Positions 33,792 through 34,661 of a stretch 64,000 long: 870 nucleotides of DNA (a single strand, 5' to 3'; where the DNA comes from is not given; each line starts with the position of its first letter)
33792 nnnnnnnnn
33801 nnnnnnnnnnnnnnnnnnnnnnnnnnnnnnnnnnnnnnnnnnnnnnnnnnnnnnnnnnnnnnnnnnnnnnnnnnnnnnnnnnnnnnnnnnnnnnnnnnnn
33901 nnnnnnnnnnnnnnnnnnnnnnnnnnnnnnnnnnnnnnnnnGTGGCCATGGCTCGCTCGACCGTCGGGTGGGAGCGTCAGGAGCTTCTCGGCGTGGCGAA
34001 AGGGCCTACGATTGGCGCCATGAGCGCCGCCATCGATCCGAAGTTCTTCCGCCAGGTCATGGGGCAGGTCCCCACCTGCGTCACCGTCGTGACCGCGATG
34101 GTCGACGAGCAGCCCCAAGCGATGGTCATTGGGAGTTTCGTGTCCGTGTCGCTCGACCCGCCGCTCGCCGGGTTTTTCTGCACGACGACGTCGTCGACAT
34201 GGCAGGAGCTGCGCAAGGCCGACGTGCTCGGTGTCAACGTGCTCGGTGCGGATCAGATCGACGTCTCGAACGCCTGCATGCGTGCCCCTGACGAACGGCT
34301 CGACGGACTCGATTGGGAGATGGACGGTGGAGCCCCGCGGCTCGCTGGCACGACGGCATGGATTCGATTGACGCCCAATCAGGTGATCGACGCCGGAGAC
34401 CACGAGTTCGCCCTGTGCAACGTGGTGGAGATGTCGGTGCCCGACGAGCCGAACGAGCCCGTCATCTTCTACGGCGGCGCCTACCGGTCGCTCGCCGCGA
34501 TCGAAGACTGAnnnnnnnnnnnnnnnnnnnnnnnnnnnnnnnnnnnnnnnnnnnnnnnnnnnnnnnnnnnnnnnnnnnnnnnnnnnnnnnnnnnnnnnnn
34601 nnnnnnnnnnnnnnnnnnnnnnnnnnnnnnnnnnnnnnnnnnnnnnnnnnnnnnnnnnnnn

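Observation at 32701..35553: Photolyase/cryptochrome-like protein with apparently swapped domain order, in an operon with a flavin reductase and a deacetylase-family enzyme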

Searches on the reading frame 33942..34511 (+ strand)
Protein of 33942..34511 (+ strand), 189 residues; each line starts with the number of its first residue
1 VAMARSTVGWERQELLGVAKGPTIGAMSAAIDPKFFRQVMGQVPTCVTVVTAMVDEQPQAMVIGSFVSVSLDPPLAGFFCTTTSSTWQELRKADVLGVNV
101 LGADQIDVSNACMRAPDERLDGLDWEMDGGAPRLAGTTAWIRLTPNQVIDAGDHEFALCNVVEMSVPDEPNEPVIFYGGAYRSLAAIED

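Call 3: search_protein_families(library=pfam, proteins=[window:33942-34511:+], max_evalue=1)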
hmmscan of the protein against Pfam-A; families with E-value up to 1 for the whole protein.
window:33942-34511:+ (189 aa): 2 families
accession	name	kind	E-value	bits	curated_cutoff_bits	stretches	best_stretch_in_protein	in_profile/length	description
PF01613.24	Flavin_Reduct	-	8.4e-31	107.6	27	1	40-184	1-152/153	Flavin reductase like domain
PF04087.19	DUF389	-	0.013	16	23.9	1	23-93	56-124/137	Domain of unknown function (DUF389)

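Call 4: search_protein_families(library=ncbifam, proteins=[window:33942-34511:+], max_evalue=1)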
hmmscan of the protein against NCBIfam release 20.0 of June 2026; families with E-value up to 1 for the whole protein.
window:33942-34511:+ (189 aa): 7 families
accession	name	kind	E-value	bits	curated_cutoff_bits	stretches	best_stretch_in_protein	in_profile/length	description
NF045630.1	monooxsub_HsaB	equivalog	5.9e-34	117.5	230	1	28-184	2-159/186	3-hydroxy-9,10-secoandrosta-1,3,5(10)-triene-9,17-dione monooxygenase reductase subunit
NF052639.1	FlvnRedFerAPor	equivalog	2.5e-27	95.5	260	1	33-183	4-154/158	flavin reductase FerA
NF045919.1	HphnlacHdxRed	equivalog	3.2e-25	88.9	340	1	29-183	3-157/309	p-hydroxyphenylacetate 3-hydroxylase reductase component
NF042921.1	HpaC_Thermus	equivalog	8.1e-19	68.1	200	1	35-184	4-149/150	4-hydroxyphenylacetate 3-monooxygenase reductase subunit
NF045733.1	StyMonoxStyB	equivalog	1.7e-17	63.8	200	1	35-182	3-147/150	styrene monooxygenase NADH-dependent flavin reductase subunit StyB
TIGR03615.1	RutF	equivalog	1.9e-10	41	254.75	1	34-183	4-155/156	NADH-dependent FMN reductase RutF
TIGR02296.1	HpaC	equivalog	8.5e-05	22.6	205.95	1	36-180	1-149/154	4-hydroxyphenylacetate 3-monooxygenase, reductase component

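Call 61: find_homologous_proteins(query=window:34020-34508:+, max_evalue=1e-20)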
Query window:34020-34508:+ (163 aa): 236 proteins with E <= 1e-20 among 465 candidates; the best 120 are listed.
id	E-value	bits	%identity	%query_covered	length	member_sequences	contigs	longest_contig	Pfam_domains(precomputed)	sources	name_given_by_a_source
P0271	7.9e-105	365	100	100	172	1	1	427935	PF01613.25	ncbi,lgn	-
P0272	5.6e-91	320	87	100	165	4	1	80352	PF01613.25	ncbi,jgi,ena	jgi:flavin reductase (DIM6/NTAB) family NADH-FMN oxidoreductase RutF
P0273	6.7e-90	317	85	100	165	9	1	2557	PF01613.25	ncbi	-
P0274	2.1e-88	312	83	100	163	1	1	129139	PF01613.25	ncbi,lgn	-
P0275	4.0e-87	308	87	94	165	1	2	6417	PF01613.25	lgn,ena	-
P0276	8.6e-86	304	85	98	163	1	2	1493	PF01613.25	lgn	-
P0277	1.9e-85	302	84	98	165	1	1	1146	PF01613.25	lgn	-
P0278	9.1e-85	300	81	99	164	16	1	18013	PF01613.25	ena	-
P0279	1.1e-84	300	82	100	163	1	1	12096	PF01613.25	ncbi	ncbi:MAG: flavin reductase family protein [Acidimicrobiales bacterium]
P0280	1.1e-84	300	82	98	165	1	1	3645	PF01613.25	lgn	-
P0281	2.3e-84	299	79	98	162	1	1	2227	PF01613.25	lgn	-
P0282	2.7e-84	299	80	100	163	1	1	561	PF01613.25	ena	-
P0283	3.0e-84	299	83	96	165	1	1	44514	PF01613.25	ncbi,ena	-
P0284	6.7e-84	297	80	100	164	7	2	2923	PF01613.25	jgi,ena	-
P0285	8.9e-84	297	83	95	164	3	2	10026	PF01613.25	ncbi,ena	-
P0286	1.1e-83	297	83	95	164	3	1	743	PF01613.25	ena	-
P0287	1.8e-83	296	80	98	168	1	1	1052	PF01613.25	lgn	-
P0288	1.9e-83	296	81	98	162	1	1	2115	PF01613.25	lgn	-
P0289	2.2e-83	296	79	99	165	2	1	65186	PF01613.25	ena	-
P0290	3.5e-83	295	82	97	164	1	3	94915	PF01613.25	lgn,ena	-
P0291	5.2e-83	294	82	97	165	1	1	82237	PF01613.25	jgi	-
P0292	5.7e-83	294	80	99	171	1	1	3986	PF01613.25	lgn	-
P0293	5.9e-83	294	79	100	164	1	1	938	PF01613.25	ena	-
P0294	7.4e-83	294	80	100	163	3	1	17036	PF01613.25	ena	-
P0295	2.3e-82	292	79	98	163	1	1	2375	PF01613.25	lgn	-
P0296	6.1e-82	291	79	96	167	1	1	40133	PF01613.25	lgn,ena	-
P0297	6.5e-82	291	79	99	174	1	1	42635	PF01613.25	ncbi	-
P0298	8.5e-82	291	80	99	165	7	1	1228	PF01613.25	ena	-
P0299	1.0e-81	290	84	98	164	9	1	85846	PF01613.25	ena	-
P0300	1.5e-81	290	79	100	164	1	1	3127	PF01613.25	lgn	-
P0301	1.5e-81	290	81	95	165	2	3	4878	PF01613.25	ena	-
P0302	1.8e-81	289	79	96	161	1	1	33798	PF01613.25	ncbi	-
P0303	2.4e-81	289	80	95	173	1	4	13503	PF01613.25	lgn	-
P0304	4.1e-81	288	79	98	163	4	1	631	PF01613.25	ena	-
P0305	5.0e-81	288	77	100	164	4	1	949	PF01613.25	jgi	jgi:3-hydroxy-9,10-secoandrosta-1,3,5(10)-triene-9,17-dione monooxygenase reductase component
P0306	8.6e-81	287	76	100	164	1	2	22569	PF01613.25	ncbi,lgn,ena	-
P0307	1.3e-80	287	78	99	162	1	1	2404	PF01613.25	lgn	-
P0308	1.4e-80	287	79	97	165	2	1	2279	PF01613.25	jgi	-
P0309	1.6e-80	286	80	96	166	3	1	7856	PF01613.25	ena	-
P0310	1.7e-80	286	76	99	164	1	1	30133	PF01613.25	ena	-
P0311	1.7e-80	286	79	98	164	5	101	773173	PF01613.25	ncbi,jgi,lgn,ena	ncbi:MAG: flavin reductase family protein [Acidimicrobiales bacterium]|jgi:flavin reductase (DIM6/NT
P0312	2.7e-80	286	78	99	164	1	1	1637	PF01613.25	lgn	-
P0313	2.9e-80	286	80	94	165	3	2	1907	PF01613.25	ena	-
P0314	3.1e-80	285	80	98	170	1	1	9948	PF01613.25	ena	-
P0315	3.9e-80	285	79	98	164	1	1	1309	PF01613.25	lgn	-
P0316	4.4e-80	285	79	95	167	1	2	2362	PF01613.25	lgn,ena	-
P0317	7.5e-80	284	76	99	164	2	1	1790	PF01613.25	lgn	-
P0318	1.1e-79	284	79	96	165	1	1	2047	PF01613.25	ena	-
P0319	1.2e-79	284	78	98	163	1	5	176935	PF01613.25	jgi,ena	-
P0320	1.3e-79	283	77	100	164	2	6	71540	PF01613.25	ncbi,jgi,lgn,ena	-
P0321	2.0e-79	283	78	98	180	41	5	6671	PF01613.25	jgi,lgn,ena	-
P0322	4.2e-79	282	83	90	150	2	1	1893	PF01613.25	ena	-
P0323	6.0e-79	281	76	100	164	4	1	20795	PF01613.25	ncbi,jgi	ncbi:MAG: flavin reductase (DIM6/NTAB) family NADH-FMN oxidoreductase RutF [Verrucomicrobiales bacte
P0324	7.2e-79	281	75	100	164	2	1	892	PF01613.25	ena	-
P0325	9.5e-79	281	77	98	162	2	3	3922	PF01613.25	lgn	-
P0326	1.2e-78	280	78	99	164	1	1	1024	PF01613.25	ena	-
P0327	2.5e-78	279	79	94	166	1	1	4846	PF01613.25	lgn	-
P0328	4.2e-78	279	77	98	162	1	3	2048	PF01613.25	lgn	-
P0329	6.4e-78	278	79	98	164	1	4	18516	PF01613.25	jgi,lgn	jgi:flavin reductase (DIM6/NTAB) family NADH-FMN oxidoreductase RutF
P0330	6.8e-78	278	75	100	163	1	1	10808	PF01613.25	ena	-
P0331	7.7e-78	278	75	99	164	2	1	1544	PF01613.25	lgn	-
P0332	7.9e-78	278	75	100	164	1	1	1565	PF01613.25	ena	-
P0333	1.1e-77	277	75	99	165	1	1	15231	PF01613.25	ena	-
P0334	1.2e-77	277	81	91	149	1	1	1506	PF01613.25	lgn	-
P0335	1.4e-77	277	76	95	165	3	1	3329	PF01613.25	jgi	-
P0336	1.5e-77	277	75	99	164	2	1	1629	PF01613.25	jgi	jgi:3-hydroxy-9,10-secoandrosta-1,3,5(10)-triene-9,17-dione monooxygenase reductase component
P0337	1.6e-77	277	76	99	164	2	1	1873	PF01613.25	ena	-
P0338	1.9e-77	276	76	97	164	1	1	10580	PF01613.25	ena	-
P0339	2.7e-77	276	75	96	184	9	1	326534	PF01613.25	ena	-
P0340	2.7e-77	276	77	98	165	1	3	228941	PF01613.25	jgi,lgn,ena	-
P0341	3.1e-77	276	77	97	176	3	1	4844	PF01613.25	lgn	-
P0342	8.3e-77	274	74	98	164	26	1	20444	PF01613.25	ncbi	-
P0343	2.2e-76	273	78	96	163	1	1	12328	PF01613.25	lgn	-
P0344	3.5e-76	272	77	98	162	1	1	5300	PF01613.25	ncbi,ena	-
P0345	4.8e-76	272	73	99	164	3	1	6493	PF01613.25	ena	-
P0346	8.6e-76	271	75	98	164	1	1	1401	PF01613.25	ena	-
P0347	9.1e-76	271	72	99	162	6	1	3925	PF01613.25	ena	-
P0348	1.1e-75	271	74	99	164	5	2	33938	PF01613.25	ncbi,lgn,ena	-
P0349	1.5e-75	270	75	96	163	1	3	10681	PF01613.25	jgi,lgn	-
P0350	1.5e-75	270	75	98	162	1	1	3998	PF01613.25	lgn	-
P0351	3.7e-75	269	73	99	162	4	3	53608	PF01613.25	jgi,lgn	-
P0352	4.1e-75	269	81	89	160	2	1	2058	PF01613.25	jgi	-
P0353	6.1e-75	268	73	97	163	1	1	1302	PF01613.25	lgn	-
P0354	6.2e-75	268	78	98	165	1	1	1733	PF01613.25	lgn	-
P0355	9.0e-75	268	73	98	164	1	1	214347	PF01613.25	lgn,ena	-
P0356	1.6e-74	267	75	96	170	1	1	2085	PF01613.25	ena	-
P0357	2.2e-74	266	72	99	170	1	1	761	PF01613.25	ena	-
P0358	2.2e-74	266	74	100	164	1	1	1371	PF01613.25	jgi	-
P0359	2.3e-74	266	72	99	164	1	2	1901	PF01613.25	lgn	-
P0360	3.3e-74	266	72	100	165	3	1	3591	PF01613.25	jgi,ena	-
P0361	5.2e-74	265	74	98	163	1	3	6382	PF01613.25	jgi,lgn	jgi:3-hydroxy-9,10-secoandrosta-1,3,5(10)-triene-9,17-dione monooxygenase reductase component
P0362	7.1e-74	265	72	100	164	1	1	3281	PF01613.25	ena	-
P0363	7.5e-74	265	72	98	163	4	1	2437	PF01613.25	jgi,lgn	-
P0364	1.7e-73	264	74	98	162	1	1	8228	PF01613.25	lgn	-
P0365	1.7e-73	264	75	97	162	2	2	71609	PF01613.25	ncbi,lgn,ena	-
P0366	1.8e-73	263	72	99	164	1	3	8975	PF01613.25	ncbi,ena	-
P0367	2.3e-73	263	74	98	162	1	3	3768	PF01613.25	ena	-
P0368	2.6e-73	263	74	98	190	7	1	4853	PF01613.25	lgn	-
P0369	3.1e-73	263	72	100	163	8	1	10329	PF01613.25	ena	-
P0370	3.5e-73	263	72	100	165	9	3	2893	PF01613.25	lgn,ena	-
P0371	5.5e-73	262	74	100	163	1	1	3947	PF01613.25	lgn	-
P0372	7.7e-73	261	75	95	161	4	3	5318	PF01613.25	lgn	-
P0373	7.7e-73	261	72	98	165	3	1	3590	PF01613.25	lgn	-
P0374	8.3e-73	261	72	100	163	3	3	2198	PF01613.25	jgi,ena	-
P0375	1.1e-72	261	72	99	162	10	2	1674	PF01613.25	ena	-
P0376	1.4e-72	261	74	98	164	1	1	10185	PF01613.25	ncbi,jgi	-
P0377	1.6e-72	260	73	95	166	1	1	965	PF01613.25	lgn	-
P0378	3.4e-72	259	70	94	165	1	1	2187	PF01613.25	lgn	-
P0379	3.5e-72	259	72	99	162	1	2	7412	PF01613.25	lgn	-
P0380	3.7e-72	259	71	99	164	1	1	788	PF01613.25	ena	-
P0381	5.0e-72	259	72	99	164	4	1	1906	PF01613.25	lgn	-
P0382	5.1e-72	259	70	99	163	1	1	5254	PF01613.25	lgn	-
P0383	5.6e-72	259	72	99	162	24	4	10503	PF01613.25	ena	-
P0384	6.5e-72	258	72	98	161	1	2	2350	PF01613.25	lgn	-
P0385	7.3e-72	258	82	84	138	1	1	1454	PF01613.25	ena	-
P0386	9.4e-72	258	72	99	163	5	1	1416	PF01613.25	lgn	-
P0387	1.2e-71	258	72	96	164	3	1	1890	PF01613.25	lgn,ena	-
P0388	1.3e-71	257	74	98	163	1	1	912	PF01613.25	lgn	-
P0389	1.4e-71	257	73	98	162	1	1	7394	PF01613.25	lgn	-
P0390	1.5e-71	257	71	100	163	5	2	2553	PF01613.25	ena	-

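Call 62: find_encoding_contigs(protein=P0272, flank=4000, max_places=1)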
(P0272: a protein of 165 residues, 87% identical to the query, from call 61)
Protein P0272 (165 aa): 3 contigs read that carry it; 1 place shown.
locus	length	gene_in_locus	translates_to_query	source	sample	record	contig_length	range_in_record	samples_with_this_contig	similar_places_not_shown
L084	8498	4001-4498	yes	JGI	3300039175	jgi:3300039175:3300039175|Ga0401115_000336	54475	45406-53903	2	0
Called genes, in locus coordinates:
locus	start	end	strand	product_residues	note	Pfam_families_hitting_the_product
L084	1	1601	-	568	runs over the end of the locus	PF00355:Rieske, PF13806:Rieske_2 (weak)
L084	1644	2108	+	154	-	PF13411:MerR_1, PF00376:MerR, PF09278:MerR-DNA-bind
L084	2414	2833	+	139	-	-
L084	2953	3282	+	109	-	-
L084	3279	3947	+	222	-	PF00440:TetR_N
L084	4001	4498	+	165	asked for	PF01613:Flavin_Reduct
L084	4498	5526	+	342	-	PF00850:Hist_deacetyl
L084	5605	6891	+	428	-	PF00815:Histidinol_dh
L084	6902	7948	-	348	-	PF08240:ADH_N, PF00107:ADH_zinc_N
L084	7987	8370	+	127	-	PF13474:SnoaL_3, PF14534:DUF4440, PF12680:SnoaL_2 (weak)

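Call 63: find_encoding_contigs(protein=P0311, flank=4000, max_places=2)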
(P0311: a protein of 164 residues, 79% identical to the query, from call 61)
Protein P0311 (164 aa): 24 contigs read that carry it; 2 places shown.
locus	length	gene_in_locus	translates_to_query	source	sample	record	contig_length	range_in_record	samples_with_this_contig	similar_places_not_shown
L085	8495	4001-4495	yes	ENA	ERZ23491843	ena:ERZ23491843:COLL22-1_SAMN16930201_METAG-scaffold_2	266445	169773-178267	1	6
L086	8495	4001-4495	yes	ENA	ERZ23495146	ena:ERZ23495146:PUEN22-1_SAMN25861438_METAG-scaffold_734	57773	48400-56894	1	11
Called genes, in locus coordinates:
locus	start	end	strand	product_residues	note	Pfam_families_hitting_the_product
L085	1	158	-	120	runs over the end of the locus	-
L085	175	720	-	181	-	-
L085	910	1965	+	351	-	PF02771:Acyl-CoA_dh_N, PF02770:Acyl-CoA_dh_M, PF00441:Acyl-CoA_dh_1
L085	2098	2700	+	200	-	PF00440:TetR_N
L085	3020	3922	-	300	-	PF00296:Bac_luciferase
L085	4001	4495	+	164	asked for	PF01613:Flavin_Reduct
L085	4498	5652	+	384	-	PF02771:Acyl-CoA_dh_N, PF02770:Acyl-CoA_dh_M, PF00441:Acyl-CoA_dh_1, PF08028:Acyl-CoA_dh_2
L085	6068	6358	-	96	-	PF07876:Dabb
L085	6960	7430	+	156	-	PF09055:Sod_Ni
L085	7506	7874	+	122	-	PF00717:Peptidase_S24, PF10502:Peptidase_S26 (weak)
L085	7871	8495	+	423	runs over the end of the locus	PF01494:FAD_binding_3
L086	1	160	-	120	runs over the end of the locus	-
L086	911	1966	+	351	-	PF02771:Acyl-CoA_dh_N, PF02770:Acyl-CoA_dh_M, PF00441:Acyl-CoA_dh_1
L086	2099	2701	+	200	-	PF00440:TetR_N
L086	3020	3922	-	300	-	PF00296:Bac_luciferase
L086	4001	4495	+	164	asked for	PF01613:Flavin_Reduct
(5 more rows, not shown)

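Call 64: find_encoding_contigs(protein=P0290, flank=4000, max_places=1)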
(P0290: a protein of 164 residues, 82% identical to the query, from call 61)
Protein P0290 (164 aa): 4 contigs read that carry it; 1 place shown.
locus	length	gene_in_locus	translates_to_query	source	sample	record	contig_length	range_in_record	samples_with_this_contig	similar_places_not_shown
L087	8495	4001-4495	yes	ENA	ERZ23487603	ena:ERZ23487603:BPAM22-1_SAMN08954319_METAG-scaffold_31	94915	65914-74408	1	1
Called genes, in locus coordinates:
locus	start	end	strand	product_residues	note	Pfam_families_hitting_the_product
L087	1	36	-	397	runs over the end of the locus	PF00155:Aminotran_1_2, PF01212:Beta_elim_lyase (weak), PF01041:DegT_DnrJ_EryC1 (weak)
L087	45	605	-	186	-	-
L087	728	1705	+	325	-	PF00291:PALP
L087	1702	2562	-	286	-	PF00291:PALP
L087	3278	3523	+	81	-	PF10517:DM13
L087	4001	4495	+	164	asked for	PF01613:Flavin_Reduct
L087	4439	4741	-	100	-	-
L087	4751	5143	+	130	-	PF00578:AhpC-TSA (weak), PF13911:AhpC-TSA_2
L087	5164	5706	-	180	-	-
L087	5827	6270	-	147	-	-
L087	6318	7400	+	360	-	PF01116:F_bP_aldolase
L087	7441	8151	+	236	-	PF13489:Methyltransf_23, PF08241:Methyltransf_11, PF08242:Methyltransf_12, PF13649:Methyltransf_25 (weak)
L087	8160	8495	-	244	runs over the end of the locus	-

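Call 65: find_encoding_contigs(protein=P0319, flank=4000, max_places=1)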
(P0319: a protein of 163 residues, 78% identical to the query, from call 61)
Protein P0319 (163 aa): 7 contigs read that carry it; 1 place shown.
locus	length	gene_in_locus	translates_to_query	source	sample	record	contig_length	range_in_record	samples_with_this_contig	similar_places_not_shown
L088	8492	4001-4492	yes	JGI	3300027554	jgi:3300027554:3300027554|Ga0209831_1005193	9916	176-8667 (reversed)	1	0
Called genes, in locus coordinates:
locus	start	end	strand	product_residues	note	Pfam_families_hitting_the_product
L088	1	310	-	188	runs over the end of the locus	PF01381:HTH_3 (faint)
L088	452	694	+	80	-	-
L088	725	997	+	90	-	-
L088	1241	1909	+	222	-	PF13302:Acetyltransf_3, PF00583:Acetyltransf_1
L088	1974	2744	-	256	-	PF02463:SMC_N (weak), PF13476:AAA_23, PF13175:AAA_15 (faint), PF13304:AAA_21 (weak)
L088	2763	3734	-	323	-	-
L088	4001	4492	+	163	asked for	PF01613:Flavin_Reduct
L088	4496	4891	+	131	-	-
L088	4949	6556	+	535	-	PF00501:AMP-binding, PF13193:AMP-binding_C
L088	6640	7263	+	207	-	PF03193:RsgA_GTPase (faint), PF00009:GTP_EFTU (faint), PF00350:Dynamin_N (faint), PF01926:MMR_HSR1, PF02421:FeoB_N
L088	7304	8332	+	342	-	PF00491:Arginase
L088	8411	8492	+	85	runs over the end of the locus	?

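Call 66: find_encoding_contigs(protein=P0355, flank=4000, max_places=1)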
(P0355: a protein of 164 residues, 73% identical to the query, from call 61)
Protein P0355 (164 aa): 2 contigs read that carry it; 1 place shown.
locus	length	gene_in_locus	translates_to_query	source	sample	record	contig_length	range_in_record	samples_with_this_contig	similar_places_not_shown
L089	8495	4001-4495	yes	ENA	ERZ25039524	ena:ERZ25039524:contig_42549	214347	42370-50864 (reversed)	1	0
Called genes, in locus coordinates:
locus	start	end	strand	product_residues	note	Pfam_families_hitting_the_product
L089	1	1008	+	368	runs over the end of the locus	PF02771:Acyl-CoA_dh_N, PF02770:Acyl-CoA_dh_M, PF00441:Acyl-CoA_dh_1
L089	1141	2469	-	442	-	PF07690:MFS_1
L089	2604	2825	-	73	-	-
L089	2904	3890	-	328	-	PF08240:ADH_N, PF16912:Glu_dehyd_C (weak), PF00107:ADH_zinc_N, PF13602:ADH_zinc_N_2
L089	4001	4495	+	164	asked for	PF01613:Flavin_Reduct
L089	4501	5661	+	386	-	PF02771:Acyl-CoA_dh_N, PF02770:Acyl-CoA_dh_M, PF00441:Acyl-CoA_dh_1, PF08028:Acyl-CoA_dh_2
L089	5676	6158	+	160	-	PF00583:Acetyltransf_1, PF13673:Acetyltransf_10 (weak), PF13508:Acetyltransf_7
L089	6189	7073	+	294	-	-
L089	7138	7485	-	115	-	-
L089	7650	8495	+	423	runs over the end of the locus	PF01494:FAD_binding_3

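Call 67: find_encoding_contigs(protein=P0339, flank=4000, max_places=1)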
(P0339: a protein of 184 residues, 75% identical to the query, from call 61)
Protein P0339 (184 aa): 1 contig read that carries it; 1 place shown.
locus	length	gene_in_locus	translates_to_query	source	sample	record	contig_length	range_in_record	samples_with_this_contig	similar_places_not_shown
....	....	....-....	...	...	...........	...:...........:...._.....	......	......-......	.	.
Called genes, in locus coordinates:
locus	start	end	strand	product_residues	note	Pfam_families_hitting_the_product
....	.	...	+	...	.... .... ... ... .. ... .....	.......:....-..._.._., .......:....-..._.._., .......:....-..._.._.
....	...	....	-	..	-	-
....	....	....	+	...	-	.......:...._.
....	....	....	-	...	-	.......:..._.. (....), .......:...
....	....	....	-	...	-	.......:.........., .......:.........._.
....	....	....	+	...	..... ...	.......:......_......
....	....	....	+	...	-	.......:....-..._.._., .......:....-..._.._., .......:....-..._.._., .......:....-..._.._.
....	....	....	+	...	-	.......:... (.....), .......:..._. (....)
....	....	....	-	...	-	-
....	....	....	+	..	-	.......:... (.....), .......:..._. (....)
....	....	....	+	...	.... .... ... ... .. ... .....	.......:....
